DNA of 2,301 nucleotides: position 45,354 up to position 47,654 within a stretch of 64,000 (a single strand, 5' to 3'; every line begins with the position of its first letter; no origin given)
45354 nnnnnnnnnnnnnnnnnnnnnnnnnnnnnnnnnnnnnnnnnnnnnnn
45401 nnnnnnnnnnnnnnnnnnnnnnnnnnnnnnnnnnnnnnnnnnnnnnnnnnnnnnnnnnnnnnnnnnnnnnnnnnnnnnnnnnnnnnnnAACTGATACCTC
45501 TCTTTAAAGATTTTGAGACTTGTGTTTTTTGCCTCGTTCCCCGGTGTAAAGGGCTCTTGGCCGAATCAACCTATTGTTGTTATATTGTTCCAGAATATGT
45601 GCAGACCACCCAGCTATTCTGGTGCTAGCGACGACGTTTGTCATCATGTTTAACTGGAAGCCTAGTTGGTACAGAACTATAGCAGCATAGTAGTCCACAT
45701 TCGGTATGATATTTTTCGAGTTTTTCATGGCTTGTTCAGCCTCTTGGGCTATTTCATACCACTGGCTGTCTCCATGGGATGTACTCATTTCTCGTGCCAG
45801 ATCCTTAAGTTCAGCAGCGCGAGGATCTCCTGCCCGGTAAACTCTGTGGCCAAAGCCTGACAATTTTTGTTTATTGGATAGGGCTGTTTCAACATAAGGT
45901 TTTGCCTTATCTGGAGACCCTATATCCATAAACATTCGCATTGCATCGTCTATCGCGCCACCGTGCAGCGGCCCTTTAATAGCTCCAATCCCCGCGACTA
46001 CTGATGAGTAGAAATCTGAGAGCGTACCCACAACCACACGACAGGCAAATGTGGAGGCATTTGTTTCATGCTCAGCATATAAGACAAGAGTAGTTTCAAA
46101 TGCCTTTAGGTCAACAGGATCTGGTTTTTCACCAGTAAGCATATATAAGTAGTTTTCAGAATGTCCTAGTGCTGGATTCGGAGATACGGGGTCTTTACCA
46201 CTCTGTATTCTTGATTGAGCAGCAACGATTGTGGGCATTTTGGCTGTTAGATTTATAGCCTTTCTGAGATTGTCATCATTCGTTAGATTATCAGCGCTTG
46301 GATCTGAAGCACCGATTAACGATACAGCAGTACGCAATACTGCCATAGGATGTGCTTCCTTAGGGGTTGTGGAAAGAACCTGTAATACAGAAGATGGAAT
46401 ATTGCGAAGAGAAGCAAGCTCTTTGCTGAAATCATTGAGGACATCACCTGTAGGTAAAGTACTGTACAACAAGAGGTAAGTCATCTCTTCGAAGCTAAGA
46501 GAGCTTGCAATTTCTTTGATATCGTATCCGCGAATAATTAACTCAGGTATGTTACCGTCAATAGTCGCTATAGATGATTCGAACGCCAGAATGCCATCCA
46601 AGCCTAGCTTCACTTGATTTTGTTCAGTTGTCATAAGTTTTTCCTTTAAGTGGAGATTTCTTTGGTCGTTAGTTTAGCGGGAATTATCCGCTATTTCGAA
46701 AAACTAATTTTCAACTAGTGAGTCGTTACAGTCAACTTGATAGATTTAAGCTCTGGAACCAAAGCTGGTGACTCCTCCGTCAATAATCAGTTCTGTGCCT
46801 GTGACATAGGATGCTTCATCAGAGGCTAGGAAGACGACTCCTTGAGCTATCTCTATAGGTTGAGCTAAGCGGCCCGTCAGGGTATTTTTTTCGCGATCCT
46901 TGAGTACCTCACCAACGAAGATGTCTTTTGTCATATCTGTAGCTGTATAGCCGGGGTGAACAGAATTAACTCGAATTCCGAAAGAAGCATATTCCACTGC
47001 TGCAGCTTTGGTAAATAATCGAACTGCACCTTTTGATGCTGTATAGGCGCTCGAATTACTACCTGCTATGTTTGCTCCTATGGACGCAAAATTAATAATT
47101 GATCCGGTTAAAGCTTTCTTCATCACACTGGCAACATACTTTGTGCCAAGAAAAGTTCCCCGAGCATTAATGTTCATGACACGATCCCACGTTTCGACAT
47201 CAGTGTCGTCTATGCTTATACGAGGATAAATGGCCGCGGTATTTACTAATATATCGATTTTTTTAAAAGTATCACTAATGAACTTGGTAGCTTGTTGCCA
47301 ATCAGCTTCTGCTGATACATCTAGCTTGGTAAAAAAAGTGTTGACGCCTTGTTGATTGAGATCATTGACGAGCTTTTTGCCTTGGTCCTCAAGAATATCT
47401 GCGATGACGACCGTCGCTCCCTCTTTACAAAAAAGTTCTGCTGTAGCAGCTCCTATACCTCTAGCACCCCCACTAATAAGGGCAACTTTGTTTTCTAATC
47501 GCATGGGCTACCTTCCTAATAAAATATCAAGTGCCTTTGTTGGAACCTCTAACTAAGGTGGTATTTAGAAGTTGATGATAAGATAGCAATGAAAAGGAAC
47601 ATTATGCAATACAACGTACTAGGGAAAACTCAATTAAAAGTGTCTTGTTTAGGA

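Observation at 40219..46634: Citrate-synthase / PrpF / short aconitase operon lacking PrpB and extended by MetE-like and threonine-aldolase-like genes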

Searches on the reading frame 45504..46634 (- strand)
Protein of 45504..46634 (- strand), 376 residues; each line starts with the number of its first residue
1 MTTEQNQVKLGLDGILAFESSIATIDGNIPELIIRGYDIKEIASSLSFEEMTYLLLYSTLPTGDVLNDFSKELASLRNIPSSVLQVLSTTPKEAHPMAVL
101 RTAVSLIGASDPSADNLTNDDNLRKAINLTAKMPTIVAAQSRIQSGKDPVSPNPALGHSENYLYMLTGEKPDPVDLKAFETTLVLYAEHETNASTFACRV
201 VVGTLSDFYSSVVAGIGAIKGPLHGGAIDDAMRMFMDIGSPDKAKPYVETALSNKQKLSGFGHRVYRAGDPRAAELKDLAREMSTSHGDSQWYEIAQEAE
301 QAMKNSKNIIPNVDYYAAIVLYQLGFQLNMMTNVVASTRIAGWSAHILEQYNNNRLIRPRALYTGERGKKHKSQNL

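Call 4: search_protein_families(library=pfam, proteins=[window:45504-46634:-])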
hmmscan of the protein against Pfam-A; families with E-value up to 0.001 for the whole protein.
window:45504-46634:- (376 aa): 1 family
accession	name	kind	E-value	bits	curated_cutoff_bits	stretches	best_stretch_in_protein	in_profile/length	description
PF00285.26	Citrate_synt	-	1.6e-124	416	27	1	11-360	1-357/357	Citrate synthase, C-terminal domain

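Call 5: search_protein_families(library=ncbifam, proteins=[window:45504-46634:-])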
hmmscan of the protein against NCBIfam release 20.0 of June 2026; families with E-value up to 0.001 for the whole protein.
window:45504-46634:- (376 aa): 22 families
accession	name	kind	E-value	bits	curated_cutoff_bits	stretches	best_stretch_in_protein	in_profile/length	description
TIGR01800.1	cit_synth_II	subfamily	3.2e-137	457.2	421.3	1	11-370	2-361/368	2-methylcitrate synthase/citrate synthase II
NF010637.0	PRK14034.1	equivalog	5.5e-123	410.6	594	1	8-370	3-364/372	citrate synthase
NF010636.0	PRK14033.1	equivalog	1.5e-120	402.5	479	1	2-370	3-371/376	bifunctional 2-methylcitrate synthase/citrate synthase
NF041301.1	Cit_synth_Halo_CitZ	equivalog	7.6e-120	400.4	550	1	6-371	3-373/379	citrate synthase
NF010638.0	PRK14035.1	equivalog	2.3e-117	391.9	572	1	9-371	5-366/372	citrate synthase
NF010639.0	PRK14036.1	equivalog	1.6e-108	362.8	502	1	6-372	4-373/379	citrate synthase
NF041157.1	Cit_synThplmales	equivalog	3.8e-105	352.1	590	1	6-371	2-370/377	citrate synthase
NF009004.0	PRK12349.1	equivalog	5.7e-104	347.9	508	1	4-371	3-371/372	citrate synthase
NF009006.1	PRK12351.1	equivalog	5.1e-99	331.2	550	1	8-371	6-370/376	bifunctional 2-methylcitrate synthase/citrate synthase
NF010640.0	PRK14037.1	subfamily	1.8e-91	306.8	504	1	7-370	3-370/377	citrate synthase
NF009005.0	PRK12350.1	subfamily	2.7e-80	270.3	332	1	7-372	3-356/366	citrate synthase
NF004126.0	PRK05614.1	equivalog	7.8e-78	261.8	505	1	17-373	54-426/430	citrate synthase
TIGR01798.1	cit_synth_I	equivalog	1.6e-68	231.3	485.15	1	14-367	38-408/412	citrate synthase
NF010635.0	PRK14032.1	subfamily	6.3e-57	193.1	426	1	31-361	68-433/448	citrate synthase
NF004869.0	PRK06224.1-6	subfamily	7.8e-38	130.3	212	2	157-361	32-240/263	citryl-CoA lyase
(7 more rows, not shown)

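Call 25: search_solved_structures(query=window:45504-46634:-, max_evalue=1e-60)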
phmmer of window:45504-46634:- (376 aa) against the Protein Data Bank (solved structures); distinct sequences matched with E-value up to 1e-60: 24.
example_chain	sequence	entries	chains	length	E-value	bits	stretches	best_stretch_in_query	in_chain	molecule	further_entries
1vgp_A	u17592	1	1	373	1.4e-103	350.1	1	7-371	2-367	373aa long hypothetical citrate synthase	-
6abx_A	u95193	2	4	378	8.2e-101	340.9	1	8-371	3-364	Citrate synthase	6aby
1aj8_A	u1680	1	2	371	1.8e-96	326.6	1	11-371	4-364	CITRATE SYNTHASE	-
1iom_A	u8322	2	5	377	6.2e-92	311.7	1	8-367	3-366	CITRATE SYNTHASE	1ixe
3hwk_A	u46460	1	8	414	1.1e-84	287.9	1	4-367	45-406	Methylcitrate synthase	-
8rjk_0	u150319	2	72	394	1.1e-82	281.4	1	6-368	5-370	Citrate synthase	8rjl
8an1_A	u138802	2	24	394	3.7e-82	279.6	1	6-367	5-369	Citrate synthase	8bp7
8bei_A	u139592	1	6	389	1e-81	278.1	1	10-367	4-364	Citrate synthase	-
2p2w_A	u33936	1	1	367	1.8e-81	277.3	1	8-366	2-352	Citrate synthase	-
2ibp_A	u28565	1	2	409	9.1e-81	275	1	10-367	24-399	Citrate synthase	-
2c6x_A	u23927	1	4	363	5.4e-79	269.2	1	9-366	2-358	CITRATE SYNTHASE 1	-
1vgm_A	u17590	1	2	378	6.6e-76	259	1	7-372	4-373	378aa long hypothetical citrate synthase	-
1o7x_A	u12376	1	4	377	9.1e-76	258.6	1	8-370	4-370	CITRATE SYNTHASE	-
6abw_A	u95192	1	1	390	2e-75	257.4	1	6-366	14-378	Citrate synthase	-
6abv_A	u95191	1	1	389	2.4e-75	257.2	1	6-366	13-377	Citrate synthase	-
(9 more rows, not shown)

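Call 63: find_homologous_proteins(query=window:45504-46634:-, max_evalue=1e-40)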
Query window:45504-46634:- (376 aa): 7959 proteins with E <= 1e-40 among 8000 candidates; the best 120 are listed.
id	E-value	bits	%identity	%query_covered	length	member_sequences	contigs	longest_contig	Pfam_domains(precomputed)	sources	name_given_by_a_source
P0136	1.6e-239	812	97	100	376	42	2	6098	PF00285.27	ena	-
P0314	6.5e-225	764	91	99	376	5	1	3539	PF00285.27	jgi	jgi:citrate synthase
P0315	6.3e-224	761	91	99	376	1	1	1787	PF00285.27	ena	-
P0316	4.6e-211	718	87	99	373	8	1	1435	PF00285.27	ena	-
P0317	5.6e-158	544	67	98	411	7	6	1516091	PF00285.27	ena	-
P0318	5.9e-157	540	65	98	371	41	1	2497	PF00285.27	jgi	jgi:citrate synthase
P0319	4.4e-156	538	63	100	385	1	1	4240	PF00285.27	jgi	jgi:citrate synthase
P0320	1.4e-155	536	63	100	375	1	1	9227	PF00285.27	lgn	-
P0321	1.6e-155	536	64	98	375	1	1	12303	PF00285.27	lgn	-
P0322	2.4e-155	535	65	98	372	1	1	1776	PF00285.27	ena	-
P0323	7.2e-155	534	65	98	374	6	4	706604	PF00285.27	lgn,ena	-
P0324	9.9e-155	533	66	98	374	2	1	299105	PF00285.27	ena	-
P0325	1.1e-154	533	65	98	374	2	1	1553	PF00285.27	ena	-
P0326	2.2e-154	532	62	100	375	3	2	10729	PF00285.27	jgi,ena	jgi:citrate synthase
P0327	2.5e-154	532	65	98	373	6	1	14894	PF00285.27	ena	-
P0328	3.1e-154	531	65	98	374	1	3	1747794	PF00285.27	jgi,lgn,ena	jgi:citrate synthase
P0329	4.1e-154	531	64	98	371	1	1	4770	PF00285.27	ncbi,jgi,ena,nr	ncbi:MAG: citrate synthase [Candidatus Tectomicrobia bacterium]|nr:citrate synthase [Candidatus Tect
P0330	6.5e-154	530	65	98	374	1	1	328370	PF00285.27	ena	-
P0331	9.6e-154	530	62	100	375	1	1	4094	PF00285.27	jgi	jgi:citrate synthase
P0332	1.5e-153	529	65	98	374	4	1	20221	PF00285.27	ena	-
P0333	1.9e-153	529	64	98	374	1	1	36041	PF00285.27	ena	-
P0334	2.0e-153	529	64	98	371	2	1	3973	PF00285.27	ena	-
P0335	4.8e-153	528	63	100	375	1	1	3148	PF00285.27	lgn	-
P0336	9.0e-153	527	63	100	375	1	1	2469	PF00285.27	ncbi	-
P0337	9.5e-153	527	63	100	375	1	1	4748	PF00285.27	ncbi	-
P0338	1.4e-152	526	64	98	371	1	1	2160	PF00285.27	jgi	jgi:citrate synthase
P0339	3.8e-152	525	64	98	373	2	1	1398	PF00285.27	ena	-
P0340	4.0e-152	525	63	98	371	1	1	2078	PF00285.27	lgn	-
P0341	4.9e-152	524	64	98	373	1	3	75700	PF00285.27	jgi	jgi:citrate synthase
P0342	6.9e-152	524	61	99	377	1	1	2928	PF00285.27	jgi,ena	-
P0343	8.4e-152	524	63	98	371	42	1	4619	PF00285.27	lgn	-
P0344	8.9e-152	523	63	100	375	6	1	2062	PF00285.27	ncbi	-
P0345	1.0e-151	523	64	98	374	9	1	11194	PF00285.27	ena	-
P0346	1.1e-151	523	63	98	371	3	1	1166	PF00285.27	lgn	-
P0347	1.6e-151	523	62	98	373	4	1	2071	PF00285.27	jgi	-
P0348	1.9e-151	522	61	100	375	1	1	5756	PF00285.27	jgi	jgi:citrate synthase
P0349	3.5e-151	521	62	99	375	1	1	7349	PF00285.27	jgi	jgi:citrate synthase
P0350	3.6e-151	521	65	98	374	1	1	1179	PF00285.27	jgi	jgi:citrate synthase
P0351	2.1e-150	519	61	98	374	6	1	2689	PF00285.27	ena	-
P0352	2.5e-150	519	63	98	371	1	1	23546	PF00285.27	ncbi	-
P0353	2.7e-150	519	64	98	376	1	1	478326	PF00285.27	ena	-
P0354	2.9e-150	518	62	98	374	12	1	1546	PF00285.27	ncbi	-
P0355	3.0e-150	518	64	98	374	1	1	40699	PF00285.27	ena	-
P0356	6.4e-150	517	62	98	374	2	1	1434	PF00285.27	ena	-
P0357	8.2e-150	517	63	98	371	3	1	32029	PF00285.27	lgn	-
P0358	8.9e-150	517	62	98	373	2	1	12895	PF00285.27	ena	-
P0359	1.3e-149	516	64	98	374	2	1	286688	PF00285.27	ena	-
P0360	1.7e-149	516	63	98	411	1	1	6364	PF00285.27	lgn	-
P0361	2.5e-149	515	65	98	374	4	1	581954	PF00285.27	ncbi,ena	-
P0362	2.6e-149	515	63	99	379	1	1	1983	PF00285.27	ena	-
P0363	2.8e-149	515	63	99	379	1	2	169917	PF00285.27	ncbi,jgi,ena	-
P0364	2.8e-149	515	63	99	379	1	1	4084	PF00285.27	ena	-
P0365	2.8e-149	515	62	98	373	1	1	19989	PF00285.27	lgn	-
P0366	2.9e-149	515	62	98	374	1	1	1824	PF00285.27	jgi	jgi:citrate synthase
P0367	5.3e-149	514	63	99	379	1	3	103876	PF00285.27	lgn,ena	-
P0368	5.3e-149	514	65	97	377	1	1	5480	PF00285.27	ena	-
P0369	5.4e-149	514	63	99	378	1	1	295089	PF00285.27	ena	-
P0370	6.8e-149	514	62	99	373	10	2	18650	PF00285.27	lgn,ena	-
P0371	7.3e-149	514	62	99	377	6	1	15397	PF00285.27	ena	-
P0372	7.4e-149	514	61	98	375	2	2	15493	PF00285.27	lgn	-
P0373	7.9e-149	514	61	98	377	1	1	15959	PF00285.27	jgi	jgi:citrate synthase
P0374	7.9e-149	514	61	98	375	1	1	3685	PF00285.27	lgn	-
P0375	8.5e-149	514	61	98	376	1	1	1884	PF00285.27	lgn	-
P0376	1.9e-148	512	64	98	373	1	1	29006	PF00285.27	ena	-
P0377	1.9e-148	512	63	99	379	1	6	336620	PF00285.27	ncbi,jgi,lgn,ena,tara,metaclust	tara:strand:- start:2904 stop:4043 length:1140 start_codon:yes stop_codon:yes gene_type:complete|met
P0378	2.3e-148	512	61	98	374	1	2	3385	PF00285.27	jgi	jgi:citrate synthase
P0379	2.5e-148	512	61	98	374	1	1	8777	PF00285.27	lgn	-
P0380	4.4e-148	511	61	98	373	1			PF00285.27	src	-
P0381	4.8e-148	511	60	98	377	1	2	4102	PF00285.27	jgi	jgi:citrate synthase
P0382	7.0e-148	511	62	99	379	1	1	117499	PF00285.27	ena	-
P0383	8.5e-148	510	64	98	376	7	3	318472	PF00285.27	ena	-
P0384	8.6e-148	510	62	98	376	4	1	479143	PF00285.27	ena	-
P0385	8.8e-148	510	62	98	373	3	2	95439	PF00285.27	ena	-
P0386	1.1e-147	510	62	98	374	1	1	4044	PF00285.27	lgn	-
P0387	1.1e-147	510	62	98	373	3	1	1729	PF00285.27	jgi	jgi:citrate synthase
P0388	1.2e-147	510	61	98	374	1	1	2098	PF00285.27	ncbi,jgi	-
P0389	1.5e-147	510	61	98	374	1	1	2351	PF00285.27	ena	-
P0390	1.5e-147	510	62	98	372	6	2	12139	PF00285.27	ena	-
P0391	1.6e-147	509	61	98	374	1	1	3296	PF00285.27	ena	-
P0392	2.0e-147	509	60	98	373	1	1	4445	PF00285.27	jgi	jgi:citrate synthase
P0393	2.2e-147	509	61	98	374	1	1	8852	PF00285.27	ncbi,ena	-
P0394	2.6e-147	509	64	97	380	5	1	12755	PF00285.27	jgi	jgi:citrate synthase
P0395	3.0e-147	509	60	98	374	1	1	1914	PF00285.27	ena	-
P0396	3.4e-147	508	63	97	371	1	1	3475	PF00285.27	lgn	-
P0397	3.8e-147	508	60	98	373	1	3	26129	PF00285.27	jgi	jgi:citrate synthase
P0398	5.0e-147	508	61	98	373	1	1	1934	PF00285.27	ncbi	-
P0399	5.9e-147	508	61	98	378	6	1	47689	PF00285.27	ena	-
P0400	6.2e-147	508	63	98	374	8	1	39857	PF00285.27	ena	-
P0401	6.6e-147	507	62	98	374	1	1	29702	PF00285.27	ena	-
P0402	6.9e-147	507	62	99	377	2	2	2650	PF00285.27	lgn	-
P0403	7.5e-147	507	63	98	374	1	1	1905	PF00285.27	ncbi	-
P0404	9.1e-147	507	61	98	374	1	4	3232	PF00285.27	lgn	-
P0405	1.2e-146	507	61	98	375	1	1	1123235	PF00285.27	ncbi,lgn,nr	ncbi:MAG: citrate synthase [Candidatus Tectimicrobiota bacterium]|nr:MAG: citrate synthase [Candidat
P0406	1.2e-146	506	62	98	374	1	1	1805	PF00285.27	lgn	-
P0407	1.4e-146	506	60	98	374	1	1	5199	PF00285.27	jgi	-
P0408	1.5e-146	506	64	98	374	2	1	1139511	PF00285.27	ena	-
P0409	1.5e-146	506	63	98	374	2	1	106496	PF00285.27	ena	-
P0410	2.2e-146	506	62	98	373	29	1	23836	PF00285.27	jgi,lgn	jgi:citrate synthase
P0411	2.7e-146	505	63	98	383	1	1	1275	PF00285.27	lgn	-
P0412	4.8e-146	505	61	98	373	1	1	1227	PF00285.27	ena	-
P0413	5.0e-146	505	63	97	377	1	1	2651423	PF00285.27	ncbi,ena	-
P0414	6.5e-146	504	63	97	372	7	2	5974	PF00285.27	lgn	-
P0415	7.5e-146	504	61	98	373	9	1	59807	PF00285.27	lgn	-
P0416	7.9e-146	504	60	98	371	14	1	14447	PF00285.27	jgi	jgi:citrate synthase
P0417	8.9e-146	504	61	98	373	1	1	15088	PF00285.27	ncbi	ncbi:Citrate synthase 2 [Candidatus Entotheonellaceae bacterium PAL068K]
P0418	9.6e-146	504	61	98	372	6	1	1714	PF00285.27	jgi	-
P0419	1.2e-145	503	61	98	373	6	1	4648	PF00285.27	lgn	-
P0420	1.2e-145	503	60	99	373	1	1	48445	PF00285.27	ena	-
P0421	1.6e-145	503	62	97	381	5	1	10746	PF00285.27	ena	-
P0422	1.6e-145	503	59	98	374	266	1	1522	PF00285.27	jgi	jgi:citrate synthase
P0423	2.2e-145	502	59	99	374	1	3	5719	PF00285.27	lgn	-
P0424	2.2e-145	502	62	98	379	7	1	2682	PF00285.27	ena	-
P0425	2.2e-145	502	61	99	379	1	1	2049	PF00285.27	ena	-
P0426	2.3e-145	502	63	97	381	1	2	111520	PF00285.27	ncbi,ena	-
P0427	2.4e-145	502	60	98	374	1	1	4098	PF00285.27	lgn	-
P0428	2.4e-145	502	62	97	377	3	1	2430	PF00285.27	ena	-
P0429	2.8e-145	502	60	99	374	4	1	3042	PF00285.27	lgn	-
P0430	3.4e-145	502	61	98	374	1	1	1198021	PF00285.27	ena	-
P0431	4.5e-145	501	62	98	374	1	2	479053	PF00285.27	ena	-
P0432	4.6e-145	501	60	98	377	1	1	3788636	PF00285.27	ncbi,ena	-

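Call 64: find_encoding_contigs(protein=P0317, flank=8000, max_places=2)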
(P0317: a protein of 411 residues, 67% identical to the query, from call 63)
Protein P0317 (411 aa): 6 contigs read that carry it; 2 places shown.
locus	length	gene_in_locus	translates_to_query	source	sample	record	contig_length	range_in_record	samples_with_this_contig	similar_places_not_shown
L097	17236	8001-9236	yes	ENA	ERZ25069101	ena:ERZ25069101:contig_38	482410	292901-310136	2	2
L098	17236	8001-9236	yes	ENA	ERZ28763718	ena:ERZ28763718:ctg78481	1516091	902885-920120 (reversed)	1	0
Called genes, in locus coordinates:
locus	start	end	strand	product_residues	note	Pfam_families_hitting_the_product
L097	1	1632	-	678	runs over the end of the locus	PF23161:HTH_RNase_II (weak), PF00773:RNB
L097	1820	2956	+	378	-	PF04389:Peptidase_M28 (faint), PF05343:Peptidase_M42, PF01546:Peptidase_M20 (weak)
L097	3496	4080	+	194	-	-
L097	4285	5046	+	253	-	PF00106:adh_short, PF08659:KR, PF13561:adh_short_C2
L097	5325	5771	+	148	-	PF10604:Polyketide_cyc2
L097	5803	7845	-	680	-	PF02538:Hydantoinase_B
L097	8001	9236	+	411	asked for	PF00285:Citrate_synt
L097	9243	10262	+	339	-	PF01717:Meth_synt_2, PF08267:Meth_synt_1 (weak)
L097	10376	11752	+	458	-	PF03972:MmgE_PrpD_N, PF19305:MmgE_PrpD_C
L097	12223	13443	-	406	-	PF02515:CoA_transf_3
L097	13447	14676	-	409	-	PF02515:CoA_transf_3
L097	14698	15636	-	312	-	PF00296:Bac_luciferase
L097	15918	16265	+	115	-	-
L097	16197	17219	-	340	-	PF00005:ABC_tran, PF08352:oligo_HPY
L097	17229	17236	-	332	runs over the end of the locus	PF00005:ABC_tran, PF13304:AAA_21 (weak), PF08352:oligo_HPY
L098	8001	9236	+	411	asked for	PF00285:Citrate_synt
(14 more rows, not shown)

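Call 65: find_encoding_contigs(protein=P0430, flank=8000, max_places=1)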
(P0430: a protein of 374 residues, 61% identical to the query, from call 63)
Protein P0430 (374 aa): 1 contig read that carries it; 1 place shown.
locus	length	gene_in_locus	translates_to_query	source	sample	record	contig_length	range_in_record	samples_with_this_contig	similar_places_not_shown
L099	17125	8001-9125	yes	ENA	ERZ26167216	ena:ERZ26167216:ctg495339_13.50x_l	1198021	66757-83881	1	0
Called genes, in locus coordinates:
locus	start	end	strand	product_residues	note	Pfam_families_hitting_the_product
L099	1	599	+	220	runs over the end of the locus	PF00730:HhH-GPD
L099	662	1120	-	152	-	-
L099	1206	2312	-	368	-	PF02463:SMC_N (faint), PF13476:AAA_23, PF00005:ABC_tran, PF13304:AAA_21 (faint), PF08402:TOBE_2 (weak), PF03459:TOBE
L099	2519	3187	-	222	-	PF00528:BPD_transp_1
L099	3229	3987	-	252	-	PF13531:SBP_bac_11, PF01547:SBP_bac_1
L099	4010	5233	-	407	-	PF13560:HTH_31, PF01381:HTH_3, PF12844:HTH_19, PF13443:HTH_26 (weak), PF12727:PBP_like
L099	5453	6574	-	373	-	PF00296:Bac_luciferase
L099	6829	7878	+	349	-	-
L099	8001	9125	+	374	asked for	PF00285:Citrate_synt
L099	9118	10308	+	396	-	PF04303:PrpF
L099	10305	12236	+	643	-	PF00330:Aconitase, PF00694:Aconitase_C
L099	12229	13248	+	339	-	PF01717:Meth_synt_2, PF08267:Meth_synt_1 (weak)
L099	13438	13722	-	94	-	-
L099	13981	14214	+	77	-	PF22513:FitA-like_RHH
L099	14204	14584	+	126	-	PF01850:PIN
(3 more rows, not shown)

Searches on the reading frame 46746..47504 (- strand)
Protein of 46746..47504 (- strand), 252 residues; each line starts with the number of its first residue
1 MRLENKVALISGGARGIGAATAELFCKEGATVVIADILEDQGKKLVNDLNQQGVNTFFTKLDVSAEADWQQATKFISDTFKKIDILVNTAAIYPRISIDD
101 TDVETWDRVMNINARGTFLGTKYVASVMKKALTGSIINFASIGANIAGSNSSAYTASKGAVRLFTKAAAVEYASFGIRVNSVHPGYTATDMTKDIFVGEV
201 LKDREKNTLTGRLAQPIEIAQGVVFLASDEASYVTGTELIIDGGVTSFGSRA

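Call 4: search_protein_families(library=pfam, proteins=[window:46746-47504:-])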
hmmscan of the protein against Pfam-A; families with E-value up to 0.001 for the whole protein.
window:46746-47504:- (252 aa): 3 families
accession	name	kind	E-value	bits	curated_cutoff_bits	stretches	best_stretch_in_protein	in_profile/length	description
PF13561.12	adh_short_C2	-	1.6e-67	228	27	1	14-246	3-236/236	Enoyl-(Acyl carrier protein) reductase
PF00106.31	adh_short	-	2.1e-53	181.1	26.6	1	6-195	1-190/195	short chain dehydrogenase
PF08659.16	KR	-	3.5e-13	50.3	22.6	1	8-159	3-154/180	KR domain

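Call 5: search_protein_families(library=ncbifam, proteins=[window:46746-47504:-])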
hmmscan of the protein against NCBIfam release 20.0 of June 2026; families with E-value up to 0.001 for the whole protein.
window:46746-47504:- (252 aa): 230 families (the best 25 are shown)
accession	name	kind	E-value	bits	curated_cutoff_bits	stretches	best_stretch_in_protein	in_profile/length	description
NF052562.1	RADHDNL4305835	equivalog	4.2e-65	219.7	400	1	2-246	4-250/252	NADP-dependent (R)-specific alcohol dehydrogenase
NF004791.0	PRK06138.1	equivalog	1.1e-64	218.1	312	1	1-246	1-250/252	SDR family oxidoreductase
NF053702.1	TrHdxCHCADhChcB1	equivalog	3.2e-64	216.7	400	1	2-246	1-241/250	trans-4-hydroxycyclohexanecarboxylate dehydrogenase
NF005559.1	PRK07231.1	subfamily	7.2e-64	215.7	215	1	2-246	1-248/249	glucose 1-dehydrogenase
NF004818.0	PRK06172.1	equivalog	4.8e-62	209.6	336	1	1-247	3-252/253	SDR family oxidoreductase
NF004198.0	PRK05653.1-3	equivalog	1.6e-59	201.4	296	1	3-245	5-246/248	3-oxoacyl-ACP reductase FabG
NF052558.1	MBtsdlDhBudC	equivalog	2.5e-59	200.8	270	1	4-247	2-243/250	meso-2,3-butanediol dehydrogenase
NF005309.0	PRK06841.1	subfamily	6.1e-58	196.3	286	1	2-246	12-253/255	GolD/DthD family dehydrogenase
NF053701.1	CsHdxCHCADhChcB2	equivalog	1.9e-57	194.6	350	1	3-247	1-244/245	cis-4-hydroxycyclohexanecarboxylate dehydrogenase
NF005473.0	PRK07069.1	equivalog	4.5e-56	190.3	339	1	2-246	7-260/262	SDR family oxidoreductase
NF006366.0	PRK08589.1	equivalog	2e-55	188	386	1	2-248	3-255/272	SDR family oxidoreductase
NF009468.0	PRK12826.1-4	equivalog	4.7e-55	187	318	1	2-245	4-247/256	SDR family oxidoreductase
TIGR01830.1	3oxo_ACP_reduc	equivalog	1.1e-54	185.7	297.75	1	8-245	1-238/239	3-oxoacyl-[acyl-carrier-protein] reductase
NF009466.0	PRK12826.1-2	subfamily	1.1e-54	185.5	222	1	4-245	2-244/248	3-oxoacyl-ACP reductase FabG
NF004713.0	PRK06057.1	equivalog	2.5e-54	184.5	404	1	2-247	6-251/257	3-oxoacyl-ACP reductase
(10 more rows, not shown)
